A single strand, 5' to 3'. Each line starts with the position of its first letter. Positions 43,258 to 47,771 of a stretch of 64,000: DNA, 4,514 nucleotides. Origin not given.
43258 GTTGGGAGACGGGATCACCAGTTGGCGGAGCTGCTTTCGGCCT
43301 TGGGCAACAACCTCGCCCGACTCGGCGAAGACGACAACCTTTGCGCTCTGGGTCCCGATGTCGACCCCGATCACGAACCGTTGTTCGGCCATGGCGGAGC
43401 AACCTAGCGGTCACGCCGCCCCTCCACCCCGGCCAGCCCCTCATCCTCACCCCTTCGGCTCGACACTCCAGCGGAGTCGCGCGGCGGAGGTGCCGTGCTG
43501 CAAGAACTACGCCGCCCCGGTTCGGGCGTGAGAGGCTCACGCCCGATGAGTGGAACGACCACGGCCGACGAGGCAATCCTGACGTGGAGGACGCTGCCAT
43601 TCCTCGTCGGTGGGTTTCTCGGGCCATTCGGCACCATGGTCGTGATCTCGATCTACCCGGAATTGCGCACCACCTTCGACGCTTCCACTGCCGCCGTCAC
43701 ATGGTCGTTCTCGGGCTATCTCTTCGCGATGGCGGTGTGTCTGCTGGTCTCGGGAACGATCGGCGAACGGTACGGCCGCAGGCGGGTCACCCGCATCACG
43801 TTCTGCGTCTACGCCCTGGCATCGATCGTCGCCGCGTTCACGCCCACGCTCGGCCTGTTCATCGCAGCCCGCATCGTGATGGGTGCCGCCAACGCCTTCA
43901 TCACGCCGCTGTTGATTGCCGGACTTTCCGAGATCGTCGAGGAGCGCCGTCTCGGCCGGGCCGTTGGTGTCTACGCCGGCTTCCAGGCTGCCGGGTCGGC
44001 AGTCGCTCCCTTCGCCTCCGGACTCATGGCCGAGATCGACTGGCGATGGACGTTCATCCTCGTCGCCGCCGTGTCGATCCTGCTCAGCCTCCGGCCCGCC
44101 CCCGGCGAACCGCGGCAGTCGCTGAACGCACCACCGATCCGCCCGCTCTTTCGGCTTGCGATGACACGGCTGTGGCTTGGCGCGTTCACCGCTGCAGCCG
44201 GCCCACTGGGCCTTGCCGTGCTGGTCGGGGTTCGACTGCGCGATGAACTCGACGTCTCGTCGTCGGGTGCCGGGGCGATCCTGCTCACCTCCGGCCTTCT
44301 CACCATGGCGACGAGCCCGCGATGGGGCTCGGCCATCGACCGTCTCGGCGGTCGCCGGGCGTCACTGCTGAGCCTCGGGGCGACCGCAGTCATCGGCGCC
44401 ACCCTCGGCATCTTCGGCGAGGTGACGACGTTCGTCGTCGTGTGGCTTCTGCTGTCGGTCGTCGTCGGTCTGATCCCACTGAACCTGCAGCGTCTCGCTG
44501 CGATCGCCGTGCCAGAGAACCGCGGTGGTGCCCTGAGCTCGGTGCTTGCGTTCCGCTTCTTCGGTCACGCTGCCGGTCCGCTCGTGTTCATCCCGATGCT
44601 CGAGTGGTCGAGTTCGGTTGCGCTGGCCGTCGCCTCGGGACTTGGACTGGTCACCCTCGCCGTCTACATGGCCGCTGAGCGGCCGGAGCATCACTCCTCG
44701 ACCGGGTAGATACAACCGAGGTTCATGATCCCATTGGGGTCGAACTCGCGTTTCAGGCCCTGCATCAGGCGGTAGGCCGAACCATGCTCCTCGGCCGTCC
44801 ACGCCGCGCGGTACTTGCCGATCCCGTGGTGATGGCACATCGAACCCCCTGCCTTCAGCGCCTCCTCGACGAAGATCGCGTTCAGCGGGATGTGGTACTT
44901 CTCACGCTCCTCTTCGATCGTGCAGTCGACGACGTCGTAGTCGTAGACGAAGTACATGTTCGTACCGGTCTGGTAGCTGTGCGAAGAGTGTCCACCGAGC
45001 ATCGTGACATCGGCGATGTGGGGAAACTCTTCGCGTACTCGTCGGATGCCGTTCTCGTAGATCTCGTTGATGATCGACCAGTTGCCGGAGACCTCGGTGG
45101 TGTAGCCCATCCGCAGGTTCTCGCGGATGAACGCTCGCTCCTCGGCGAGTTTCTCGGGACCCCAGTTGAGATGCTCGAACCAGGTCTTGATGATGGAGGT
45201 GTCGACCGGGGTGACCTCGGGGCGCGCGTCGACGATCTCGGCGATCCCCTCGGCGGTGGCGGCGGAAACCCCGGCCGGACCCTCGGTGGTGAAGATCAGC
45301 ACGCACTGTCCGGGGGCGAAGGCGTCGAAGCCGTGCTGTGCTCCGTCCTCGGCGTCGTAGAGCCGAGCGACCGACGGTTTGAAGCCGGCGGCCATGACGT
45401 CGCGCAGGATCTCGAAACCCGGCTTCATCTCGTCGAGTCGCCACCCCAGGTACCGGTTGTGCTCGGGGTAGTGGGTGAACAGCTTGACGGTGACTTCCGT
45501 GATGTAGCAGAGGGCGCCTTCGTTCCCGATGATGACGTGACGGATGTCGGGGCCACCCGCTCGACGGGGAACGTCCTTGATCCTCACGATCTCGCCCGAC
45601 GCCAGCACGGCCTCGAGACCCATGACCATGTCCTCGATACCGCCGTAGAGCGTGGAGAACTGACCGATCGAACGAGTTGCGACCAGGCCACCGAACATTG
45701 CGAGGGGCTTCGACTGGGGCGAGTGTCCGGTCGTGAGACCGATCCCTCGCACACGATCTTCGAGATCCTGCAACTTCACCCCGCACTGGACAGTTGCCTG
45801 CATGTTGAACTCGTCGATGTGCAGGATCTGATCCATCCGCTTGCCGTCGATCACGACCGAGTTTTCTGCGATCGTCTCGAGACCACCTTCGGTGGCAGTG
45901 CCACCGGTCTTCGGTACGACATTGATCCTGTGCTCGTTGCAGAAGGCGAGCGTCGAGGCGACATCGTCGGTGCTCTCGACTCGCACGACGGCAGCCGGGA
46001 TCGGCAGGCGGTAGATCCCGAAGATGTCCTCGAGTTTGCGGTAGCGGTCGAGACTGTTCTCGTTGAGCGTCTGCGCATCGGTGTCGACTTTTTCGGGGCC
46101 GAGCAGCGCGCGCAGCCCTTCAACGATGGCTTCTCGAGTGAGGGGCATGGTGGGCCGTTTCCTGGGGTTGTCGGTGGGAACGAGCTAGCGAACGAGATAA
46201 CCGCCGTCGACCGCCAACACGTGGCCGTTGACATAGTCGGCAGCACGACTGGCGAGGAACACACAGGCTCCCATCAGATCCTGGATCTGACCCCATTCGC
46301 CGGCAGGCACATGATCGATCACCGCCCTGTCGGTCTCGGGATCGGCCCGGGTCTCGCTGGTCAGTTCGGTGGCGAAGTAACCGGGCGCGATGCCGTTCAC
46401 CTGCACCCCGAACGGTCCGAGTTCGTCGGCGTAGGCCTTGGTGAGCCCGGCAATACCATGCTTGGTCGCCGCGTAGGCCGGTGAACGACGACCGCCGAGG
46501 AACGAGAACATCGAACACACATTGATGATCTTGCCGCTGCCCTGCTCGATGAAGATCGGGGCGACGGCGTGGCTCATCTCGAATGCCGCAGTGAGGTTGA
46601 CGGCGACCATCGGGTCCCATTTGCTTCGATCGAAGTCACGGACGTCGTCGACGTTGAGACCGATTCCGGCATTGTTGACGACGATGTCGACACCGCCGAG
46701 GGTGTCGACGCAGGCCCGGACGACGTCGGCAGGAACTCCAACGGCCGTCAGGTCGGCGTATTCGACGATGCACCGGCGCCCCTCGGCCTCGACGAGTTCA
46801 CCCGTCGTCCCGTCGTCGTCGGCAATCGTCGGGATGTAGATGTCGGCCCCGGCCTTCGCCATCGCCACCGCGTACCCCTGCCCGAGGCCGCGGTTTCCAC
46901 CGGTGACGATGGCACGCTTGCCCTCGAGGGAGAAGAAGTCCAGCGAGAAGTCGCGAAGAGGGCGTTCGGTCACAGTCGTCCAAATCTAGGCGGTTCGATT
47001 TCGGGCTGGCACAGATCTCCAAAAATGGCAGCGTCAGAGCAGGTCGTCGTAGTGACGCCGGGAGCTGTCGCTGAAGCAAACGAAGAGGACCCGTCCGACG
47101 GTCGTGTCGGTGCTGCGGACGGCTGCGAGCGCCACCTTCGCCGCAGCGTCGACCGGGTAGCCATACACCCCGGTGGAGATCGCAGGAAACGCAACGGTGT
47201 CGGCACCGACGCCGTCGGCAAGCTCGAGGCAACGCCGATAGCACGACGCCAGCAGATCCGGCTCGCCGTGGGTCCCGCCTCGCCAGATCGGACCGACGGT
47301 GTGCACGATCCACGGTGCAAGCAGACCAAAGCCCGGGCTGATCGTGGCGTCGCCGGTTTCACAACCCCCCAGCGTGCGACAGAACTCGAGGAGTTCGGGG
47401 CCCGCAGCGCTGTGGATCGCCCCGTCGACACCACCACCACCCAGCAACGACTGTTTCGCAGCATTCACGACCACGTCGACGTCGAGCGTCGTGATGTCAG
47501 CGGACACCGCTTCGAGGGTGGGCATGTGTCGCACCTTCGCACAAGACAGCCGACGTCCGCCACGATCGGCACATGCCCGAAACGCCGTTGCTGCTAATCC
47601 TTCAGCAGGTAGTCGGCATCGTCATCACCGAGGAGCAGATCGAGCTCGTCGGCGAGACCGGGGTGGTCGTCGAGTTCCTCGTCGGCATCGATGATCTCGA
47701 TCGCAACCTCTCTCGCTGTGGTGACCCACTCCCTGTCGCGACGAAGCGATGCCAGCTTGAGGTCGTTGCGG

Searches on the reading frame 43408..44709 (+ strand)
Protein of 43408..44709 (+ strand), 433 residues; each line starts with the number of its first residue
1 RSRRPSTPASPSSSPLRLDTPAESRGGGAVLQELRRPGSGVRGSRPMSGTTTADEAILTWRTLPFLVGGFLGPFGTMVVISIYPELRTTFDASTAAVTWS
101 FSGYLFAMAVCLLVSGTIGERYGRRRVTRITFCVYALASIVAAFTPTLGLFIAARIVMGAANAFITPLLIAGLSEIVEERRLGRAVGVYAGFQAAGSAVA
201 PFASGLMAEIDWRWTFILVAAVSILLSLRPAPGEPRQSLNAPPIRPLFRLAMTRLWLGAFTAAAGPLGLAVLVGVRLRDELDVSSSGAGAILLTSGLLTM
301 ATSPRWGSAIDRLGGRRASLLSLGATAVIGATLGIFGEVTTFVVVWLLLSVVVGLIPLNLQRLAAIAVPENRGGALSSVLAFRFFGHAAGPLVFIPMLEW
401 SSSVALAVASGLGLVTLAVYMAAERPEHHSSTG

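Call 37: search_protein_families(library=pfam, proteins=[window:43408-44709:+], max_evalue=0.00001)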
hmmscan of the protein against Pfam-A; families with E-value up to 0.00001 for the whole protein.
window:43408-44709:+ (433 aa): 2 families
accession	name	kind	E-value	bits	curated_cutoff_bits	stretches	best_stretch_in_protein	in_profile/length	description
PF07690.21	MFS_1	-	1.5e-41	142.9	33.4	2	66-268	2-220/347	Major Facilitator Superfamily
PF00083.30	Sugar_tr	-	3.7e-07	29.8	22.3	1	87-227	37-185/452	Sugar (and other) transporter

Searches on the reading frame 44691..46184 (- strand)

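Call 37: search_protein_families(library=pfam, proteins=[window:44691-46184:-], max_evalue=0.00001)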
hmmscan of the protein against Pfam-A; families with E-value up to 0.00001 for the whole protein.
window:44691-46184:- (497 aa): 2 families
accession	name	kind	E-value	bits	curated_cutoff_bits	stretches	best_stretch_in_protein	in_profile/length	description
PF01565.28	FAD_binding_4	-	1.1e-35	122.7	26.4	1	63-202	1-138/139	FAD binding domain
PF02913.24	FAD-oxidase_C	-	2.3e-21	77.1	21.2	1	240-489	2-245/248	FAD linked oxidases, C-terminal domain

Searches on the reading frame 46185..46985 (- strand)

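Call 37: search_protein_families(library=pfam, proteins=[window:46185-46985:-], max_evalue=0.00001)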
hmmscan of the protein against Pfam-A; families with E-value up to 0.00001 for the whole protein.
window:46185-46985:- (266 aa): 3 families
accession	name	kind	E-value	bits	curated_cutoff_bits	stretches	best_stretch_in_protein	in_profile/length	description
PF13561.12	adh_short_C2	-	1.9e-49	168.8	27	1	31-263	5-235/236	Enoyl-(Acyl carrier protein) reductase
PF00106.31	adh_short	-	2.8e-48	164.5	26.6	1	23-215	1-193/195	short chain dehydrogenase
PF23441.1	SDR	-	4.1e-06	26.8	27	0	170-264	162-256/258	SDR-like rossmann domain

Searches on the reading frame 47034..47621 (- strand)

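Call 37: search_protein_families(library=pfam, proteins=[window:47034-47621:-], max_evalue=0.00001)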
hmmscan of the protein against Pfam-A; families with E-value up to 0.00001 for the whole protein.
window:47034-47621:- (195 aa): 1 family
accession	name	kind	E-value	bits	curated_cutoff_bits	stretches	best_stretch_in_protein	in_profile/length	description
PF01661.27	Macro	-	4.1e-41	140.1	22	1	52-164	1-118/118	Macro domain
